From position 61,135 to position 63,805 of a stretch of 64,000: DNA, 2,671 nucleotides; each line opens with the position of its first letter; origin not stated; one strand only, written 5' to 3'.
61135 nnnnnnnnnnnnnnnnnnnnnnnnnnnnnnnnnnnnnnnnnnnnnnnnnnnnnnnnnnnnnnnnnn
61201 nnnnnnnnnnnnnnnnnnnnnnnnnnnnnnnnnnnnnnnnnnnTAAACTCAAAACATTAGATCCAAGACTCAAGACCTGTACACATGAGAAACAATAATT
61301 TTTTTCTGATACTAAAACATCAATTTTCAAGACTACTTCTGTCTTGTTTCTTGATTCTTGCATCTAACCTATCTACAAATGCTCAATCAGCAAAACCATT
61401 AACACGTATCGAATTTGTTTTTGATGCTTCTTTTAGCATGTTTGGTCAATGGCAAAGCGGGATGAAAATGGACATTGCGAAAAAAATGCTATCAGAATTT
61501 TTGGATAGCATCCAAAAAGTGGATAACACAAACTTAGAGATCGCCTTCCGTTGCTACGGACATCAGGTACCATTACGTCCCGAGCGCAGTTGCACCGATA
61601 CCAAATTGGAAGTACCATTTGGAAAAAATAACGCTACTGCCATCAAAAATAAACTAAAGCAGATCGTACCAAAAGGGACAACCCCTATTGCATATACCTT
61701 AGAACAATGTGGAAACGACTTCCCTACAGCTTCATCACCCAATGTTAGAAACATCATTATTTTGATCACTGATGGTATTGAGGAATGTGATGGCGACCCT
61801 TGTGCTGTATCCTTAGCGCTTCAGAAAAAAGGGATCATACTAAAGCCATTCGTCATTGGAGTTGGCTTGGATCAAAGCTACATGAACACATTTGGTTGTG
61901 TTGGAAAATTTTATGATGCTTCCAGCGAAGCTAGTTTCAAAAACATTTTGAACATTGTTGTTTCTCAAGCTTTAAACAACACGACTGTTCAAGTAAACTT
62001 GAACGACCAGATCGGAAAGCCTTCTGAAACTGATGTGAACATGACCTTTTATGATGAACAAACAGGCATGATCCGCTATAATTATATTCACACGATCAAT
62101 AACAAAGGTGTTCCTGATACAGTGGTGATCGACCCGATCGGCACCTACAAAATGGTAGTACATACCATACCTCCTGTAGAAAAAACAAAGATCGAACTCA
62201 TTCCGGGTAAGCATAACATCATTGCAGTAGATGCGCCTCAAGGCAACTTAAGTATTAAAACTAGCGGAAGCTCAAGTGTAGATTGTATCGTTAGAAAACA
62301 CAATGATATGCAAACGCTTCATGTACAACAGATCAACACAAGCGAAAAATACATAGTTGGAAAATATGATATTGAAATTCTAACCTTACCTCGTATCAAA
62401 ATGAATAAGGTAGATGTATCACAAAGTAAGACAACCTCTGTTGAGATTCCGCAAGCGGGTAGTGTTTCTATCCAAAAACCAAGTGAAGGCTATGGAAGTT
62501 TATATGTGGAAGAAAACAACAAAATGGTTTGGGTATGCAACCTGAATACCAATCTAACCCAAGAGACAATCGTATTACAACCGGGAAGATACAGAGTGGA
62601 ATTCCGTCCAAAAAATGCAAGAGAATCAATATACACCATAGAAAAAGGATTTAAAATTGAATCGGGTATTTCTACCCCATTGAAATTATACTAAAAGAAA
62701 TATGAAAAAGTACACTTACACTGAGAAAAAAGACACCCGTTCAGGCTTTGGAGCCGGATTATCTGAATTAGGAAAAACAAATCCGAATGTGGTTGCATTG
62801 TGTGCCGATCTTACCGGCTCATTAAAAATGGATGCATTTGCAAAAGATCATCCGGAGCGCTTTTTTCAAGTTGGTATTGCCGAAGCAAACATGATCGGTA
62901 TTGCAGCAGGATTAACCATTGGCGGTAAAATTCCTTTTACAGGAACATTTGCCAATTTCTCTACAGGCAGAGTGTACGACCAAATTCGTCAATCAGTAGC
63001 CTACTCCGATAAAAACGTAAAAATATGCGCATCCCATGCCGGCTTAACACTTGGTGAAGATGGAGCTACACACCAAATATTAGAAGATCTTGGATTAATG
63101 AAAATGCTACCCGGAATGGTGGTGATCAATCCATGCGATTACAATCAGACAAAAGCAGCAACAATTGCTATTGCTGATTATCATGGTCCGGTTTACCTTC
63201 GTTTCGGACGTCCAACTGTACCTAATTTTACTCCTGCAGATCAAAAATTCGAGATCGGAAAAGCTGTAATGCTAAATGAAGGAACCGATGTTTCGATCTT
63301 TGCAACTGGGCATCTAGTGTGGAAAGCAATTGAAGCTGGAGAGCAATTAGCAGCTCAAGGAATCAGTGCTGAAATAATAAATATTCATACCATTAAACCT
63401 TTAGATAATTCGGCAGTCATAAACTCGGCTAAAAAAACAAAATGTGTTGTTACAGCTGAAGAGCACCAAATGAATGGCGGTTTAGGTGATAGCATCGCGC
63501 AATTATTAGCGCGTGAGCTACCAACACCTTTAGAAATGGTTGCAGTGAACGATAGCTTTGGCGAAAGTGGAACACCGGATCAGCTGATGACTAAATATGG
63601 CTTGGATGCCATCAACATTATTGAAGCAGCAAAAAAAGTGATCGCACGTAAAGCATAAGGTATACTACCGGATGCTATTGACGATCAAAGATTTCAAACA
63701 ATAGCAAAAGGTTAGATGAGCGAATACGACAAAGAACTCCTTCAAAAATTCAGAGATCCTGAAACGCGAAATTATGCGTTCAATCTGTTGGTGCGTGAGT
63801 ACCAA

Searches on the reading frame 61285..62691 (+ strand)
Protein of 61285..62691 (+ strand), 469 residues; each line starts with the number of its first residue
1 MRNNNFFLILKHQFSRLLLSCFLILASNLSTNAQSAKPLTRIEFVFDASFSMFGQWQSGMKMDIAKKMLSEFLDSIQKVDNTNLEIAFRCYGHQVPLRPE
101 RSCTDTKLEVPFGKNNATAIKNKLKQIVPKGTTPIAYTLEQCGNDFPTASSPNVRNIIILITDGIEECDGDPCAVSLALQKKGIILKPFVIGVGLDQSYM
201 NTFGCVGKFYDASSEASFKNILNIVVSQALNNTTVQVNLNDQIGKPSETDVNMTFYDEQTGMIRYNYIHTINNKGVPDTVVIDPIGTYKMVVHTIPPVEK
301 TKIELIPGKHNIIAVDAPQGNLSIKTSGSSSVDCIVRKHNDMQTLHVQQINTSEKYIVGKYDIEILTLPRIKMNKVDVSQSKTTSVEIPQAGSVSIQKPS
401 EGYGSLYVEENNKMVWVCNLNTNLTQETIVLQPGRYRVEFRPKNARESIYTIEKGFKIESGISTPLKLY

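Call 70: search_protein_families(library=pfam, proteins=[window:61285-62691:+], max_evalue=0.00001)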
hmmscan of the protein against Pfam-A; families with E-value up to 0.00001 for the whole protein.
window:61285-62691:+ (469 aa): 2 families
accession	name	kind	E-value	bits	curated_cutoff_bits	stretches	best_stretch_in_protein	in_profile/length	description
PF00092.34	VWA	-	1.4e-10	42.1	23.8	1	44-221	4-171/174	von Willebrand factor type A domain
PF13519.12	VWA_2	-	3.3e-06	28.1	27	0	44-164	3-106/107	von Willebrand factor type A domain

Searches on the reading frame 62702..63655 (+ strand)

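Call 70: search_protein_families(library=pfam, proteins=[window:62702-63655:+], max_evalue=0.00001)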
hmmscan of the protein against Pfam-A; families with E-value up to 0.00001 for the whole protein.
window:62702-63655:+ (318 aa): 3 families
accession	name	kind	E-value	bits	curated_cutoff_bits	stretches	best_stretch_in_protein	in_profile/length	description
PF02779.29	Transket_pyr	-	7.6e-43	146.6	27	1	9-173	2-172/174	Transketolase, pyrimidine binding domain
PF02780.25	Transketolase_C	-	4.2e-30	104.6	25.9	1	186-306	1-124/124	Transketolase, C-terminal domain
PF22613.1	Transketolase_C_1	-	6.3e-06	26.8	27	0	194-302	11-113/113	Transketolase-like TK C-terminal domain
